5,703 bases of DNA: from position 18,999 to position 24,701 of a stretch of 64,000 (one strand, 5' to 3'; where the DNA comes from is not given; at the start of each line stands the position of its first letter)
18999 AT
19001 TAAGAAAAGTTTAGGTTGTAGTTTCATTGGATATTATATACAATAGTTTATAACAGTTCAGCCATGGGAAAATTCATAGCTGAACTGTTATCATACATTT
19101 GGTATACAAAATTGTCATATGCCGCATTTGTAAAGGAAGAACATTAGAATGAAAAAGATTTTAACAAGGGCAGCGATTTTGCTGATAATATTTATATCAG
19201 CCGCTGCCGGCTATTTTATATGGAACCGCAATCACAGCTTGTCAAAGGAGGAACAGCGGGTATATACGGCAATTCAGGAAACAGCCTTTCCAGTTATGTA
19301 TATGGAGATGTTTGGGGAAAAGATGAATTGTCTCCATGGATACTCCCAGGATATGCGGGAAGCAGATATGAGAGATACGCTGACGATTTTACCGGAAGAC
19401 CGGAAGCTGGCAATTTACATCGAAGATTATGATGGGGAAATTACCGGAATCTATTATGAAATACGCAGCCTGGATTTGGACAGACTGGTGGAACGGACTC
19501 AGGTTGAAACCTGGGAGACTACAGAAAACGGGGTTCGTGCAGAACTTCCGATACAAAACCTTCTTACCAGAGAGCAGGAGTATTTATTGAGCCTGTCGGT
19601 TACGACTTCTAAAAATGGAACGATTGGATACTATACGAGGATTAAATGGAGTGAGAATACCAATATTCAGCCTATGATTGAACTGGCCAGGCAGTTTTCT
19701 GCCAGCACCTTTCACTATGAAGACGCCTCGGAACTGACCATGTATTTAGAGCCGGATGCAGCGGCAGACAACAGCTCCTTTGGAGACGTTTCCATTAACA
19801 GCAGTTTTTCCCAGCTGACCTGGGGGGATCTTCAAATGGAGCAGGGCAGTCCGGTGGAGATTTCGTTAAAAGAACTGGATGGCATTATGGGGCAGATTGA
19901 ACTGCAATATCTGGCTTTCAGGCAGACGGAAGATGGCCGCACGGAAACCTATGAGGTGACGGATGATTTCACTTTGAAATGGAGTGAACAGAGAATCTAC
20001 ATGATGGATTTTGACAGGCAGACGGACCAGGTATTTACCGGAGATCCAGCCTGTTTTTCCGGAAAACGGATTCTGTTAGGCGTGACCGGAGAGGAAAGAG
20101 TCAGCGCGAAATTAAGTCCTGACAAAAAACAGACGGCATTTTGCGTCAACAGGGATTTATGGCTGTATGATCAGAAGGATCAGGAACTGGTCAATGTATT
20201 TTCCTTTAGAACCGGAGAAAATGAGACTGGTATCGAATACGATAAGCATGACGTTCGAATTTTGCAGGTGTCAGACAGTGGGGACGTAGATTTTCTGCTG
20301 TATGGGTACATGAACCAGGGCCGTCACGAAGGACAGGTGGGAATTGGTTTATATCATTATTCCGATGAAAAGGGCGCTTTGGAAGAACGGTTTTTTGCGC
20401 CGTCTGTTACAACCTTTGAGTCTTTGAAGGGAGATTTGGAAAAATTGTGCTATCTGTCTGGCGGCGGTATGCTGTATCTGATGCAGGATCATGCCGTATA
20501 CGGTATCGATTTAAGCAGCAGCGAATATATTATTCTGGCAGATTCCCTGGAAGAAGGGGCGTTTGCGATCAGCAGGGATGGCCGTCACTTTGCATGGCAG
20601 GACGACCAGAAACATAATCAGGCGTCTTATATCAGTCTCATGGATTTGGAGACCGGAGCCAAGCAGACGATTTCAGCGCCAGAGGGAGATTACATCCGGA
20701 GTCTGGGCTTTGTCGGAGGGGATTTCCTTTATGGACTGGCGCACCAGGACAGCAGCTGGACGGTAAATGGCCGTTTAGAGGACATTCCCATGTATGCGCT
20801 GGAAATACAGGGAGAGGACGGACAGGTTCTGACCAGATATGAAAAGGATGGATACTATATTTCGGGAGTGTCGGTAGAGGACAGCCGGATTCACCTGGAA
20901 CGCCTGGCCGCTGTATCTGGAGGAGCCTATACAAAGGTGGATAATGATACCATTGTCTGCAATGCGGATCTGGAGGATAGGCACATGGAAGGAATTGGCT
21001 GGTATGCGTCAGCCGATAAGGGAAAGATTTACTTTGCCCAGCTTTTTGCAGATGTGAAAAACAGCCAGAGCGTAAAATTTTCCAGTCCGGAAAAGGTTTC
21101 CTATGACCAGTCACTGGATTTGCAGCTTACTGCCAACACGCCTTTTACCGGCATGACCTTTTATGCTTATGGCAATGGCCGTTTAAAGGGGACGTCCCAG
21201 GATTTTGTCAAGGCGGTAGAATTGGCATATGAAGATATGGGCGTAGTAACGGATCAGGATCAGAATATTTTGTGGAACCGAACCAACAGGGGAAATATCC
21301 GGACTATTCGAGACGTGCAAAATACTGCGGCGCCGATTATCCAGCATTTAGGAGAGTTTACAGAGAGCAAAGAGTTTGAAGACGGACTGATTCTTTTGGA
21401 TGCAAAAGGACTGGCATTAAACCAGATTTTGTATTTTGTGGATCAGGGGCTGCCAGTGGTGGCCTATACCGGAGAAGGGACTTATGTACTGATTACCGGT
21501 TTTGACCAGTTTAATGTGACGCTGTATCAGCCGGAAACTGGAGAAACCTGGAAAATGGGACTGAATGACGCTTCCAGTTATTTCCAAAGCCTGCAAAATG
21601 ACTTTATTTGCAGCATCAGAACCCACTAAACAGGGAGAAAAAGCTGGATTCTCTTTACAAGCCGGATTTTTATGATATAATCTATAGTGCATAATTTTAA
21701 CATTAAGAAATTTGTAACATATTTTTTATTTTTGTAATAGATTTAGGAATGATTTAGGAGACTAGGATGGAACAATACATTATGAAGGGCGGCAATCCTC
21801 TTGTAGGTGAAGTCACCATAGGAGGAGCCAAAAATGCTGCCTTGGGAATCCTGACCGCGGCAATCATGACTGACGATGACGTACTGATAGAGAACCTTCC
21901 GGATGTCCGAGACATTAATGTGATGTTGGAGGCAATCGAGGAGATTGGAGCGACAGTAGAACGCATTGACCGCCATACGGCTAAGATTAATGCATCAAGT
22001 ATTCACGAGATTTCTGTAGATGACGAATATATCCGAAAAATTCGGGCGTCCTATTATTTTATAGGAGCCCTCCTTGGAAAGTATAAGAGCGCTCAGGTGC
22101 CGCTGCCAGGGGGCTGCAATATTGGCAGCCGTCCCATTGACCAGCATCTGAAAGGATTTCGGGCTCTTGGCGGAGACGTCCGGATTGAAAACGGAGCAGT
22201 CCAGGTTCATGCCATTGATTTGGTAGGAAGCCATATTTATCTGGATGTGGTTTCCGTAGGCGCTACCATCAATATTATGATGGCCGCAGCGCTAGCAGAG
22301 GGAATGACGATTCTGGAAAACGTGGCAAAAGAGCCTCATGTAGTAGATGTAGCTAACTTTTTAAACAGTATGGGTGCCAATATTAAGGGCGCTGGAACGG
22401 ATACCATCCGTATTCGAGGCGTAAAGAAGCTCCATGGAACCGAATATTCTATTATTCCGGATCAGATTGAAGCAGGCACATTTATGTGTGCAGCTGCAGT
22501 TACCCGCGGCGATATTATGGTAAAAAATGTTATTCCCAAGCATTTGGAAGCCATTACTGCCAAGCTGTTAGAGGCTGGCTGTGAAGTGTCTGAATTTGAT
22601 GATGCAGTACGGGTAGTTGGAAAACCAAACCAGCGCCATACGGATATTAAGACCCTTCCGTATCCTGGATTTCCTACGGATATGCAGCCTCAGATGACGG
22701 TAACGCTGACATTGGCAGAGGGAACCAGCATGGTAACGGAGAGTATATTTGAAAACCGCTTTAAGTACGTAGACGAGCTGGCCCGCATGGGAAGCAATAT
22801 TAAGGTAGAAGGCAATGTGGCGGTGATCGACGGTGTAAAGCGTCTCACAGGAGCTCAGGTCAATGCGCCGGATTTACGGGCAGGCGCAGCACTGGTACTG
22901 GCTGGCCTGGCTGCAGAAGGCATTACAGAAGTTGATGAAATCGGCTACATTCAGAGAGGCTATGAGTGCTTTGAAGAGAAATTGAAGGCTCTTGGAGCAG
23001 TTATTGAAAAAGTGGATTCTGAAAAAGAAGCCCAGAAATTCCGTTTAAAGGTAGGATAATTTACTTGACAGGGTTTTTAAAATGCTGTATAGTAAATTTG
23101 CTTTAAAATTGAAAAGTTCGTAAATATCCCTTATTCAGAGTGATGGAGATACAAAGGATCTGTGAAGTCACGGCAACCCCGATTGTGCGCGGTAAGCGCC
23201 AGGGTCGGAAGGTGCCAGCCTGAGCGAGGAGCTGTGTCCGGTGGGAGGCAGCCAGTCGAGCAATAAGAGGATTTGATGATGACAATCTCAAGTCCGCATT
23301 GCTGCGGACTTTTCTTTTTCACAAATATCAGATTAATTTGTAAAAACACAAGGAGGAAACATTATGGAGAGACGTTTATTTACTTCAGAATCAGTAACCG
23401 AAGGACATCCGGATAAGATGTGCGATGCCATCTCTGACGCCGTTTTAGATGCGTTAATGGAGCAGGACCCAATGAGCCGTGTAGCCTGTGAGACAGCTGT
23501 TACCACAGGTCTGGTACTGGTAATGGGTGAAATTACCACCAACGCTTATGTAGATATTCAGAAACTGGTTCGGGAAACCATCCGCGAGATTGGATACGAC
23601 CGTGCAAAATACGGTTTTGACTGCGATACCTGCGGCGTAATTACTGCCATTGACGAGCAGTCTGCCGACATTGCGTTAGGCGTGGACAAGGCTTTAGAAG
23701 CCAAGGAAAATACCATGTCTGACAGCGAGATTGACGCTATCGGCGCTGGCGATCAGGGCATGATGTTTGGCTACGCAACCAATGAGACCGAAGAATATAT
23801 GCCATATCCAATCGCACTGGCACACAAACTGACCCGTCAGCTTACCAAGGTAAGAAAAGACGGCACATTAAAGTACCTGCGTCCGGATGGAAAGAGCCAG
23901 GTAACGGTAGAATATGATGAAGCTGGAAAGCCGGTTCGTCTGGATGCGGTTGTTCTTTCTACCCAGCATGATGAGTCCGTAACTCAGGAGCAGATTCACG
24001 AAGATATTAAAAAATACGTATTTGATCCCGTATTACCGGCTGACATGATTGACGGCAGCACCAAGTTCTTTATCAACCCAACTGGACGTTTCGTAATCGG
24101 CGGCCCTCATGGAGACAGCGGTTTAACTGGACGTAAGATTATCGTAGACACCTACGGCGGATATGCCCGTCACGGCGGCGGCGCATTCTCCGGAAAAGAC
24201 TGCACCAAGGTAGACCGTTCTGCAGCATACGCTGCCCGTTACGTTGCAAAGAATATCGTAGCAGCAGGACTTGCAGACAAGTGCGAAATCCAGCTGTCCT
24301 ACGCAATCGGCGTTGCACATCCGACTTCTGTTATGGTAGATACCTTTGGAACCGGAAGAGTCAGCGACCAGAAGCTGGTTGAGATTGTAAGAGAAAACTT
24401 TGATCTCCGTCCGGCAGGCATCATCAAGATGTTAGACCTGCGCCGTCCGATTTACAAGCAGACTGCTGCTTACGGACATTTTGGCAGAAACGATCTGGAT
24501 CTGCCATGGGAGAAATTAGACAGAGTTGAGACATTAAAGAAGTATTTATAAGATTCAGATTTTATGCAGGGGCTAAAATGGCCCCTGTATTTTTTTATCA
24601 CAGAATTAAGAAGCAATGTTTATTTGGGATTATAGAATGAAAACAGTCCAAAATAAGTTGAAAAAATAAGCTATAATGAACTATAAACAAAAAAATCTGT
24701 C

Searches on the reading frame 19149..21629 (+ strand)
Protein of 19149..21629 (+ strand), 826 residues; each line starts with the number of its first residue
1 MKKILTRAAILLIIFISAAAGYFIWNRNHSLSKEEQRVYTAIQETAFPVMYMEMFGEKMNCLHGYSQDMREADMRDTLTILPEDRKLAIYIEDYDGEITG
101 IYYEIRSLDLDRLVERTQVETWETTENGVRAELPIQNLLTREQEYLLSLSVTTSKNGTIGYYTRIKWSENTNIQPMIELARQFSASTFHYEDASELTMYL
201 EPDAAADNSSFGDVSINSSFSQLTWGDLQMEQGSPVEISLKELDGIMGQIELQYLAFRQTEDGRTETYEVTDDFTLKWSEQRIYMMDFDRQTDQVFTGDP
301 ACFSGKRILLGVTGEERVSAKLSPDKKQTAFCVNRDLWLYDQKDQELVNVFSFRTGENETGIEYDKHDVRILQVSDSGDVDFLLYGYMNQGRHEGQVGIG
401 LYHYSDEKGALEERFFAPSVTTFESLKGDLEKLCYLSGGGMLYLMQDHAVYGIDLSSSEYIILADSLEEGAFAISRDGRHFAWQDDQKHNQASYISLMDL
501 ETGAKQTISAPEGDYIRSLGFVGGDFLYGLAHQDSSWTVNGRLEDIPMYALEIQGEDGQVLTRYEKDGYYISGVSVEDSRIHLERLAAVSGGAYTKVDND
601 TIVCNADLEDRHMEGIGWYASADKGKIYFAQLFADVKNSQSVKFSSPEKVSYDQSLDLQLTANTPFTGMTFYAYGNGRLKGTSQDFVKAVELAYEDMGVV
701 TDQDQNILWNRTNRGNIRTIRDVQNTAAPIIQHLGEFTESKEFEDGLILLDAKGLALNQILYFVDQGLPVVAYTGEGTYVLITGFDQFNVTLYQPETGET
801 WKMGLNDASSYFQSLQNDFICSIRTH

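Call 45: search_protein_families(library=pfam, proteins=[window:19149-21629:+], max_evalue=0.1)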
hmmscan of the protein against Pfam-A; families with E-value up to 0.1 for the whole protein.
window:19149-21629:+ (826 aa): 1 family
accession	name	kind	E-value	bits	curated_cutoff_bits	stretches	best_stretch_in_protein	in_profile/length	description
PF00930.27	DPPIV_N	-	0.024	13.8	22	0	315-347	43-75/354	Dipeptidyl peptidase IV (DPP IV) N-terminal region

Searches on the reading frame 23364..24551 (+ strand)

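Call 9: search_protein_families(library=pfam, proteins=[window:23364-24551:+], max_evalue=0.0001)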
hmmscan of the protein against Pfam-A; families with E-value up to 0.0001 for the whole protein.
window:23364-24551:+ (395 aa): 3 families
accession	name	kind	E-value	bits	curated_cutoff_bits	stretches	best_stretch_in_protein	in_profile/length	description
PF02773.21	S-AdoMet_synt_C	-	1.7e-72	242.2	25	1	245-384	1-138/138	S-adenosylmethionine synthetase, C-terminal domain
PF02772.21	S-AdoMet_synt_M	-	4.4e-52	175.7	29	1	126-243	2-120/120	S-adenosylmethionine synthetase, central domain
PF00438.25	S-AdoMet_synt_N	-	1.9e-46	157.1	33.1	1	4-101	2-99/99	S-adenosylmethionine synthetase, N-terminal domain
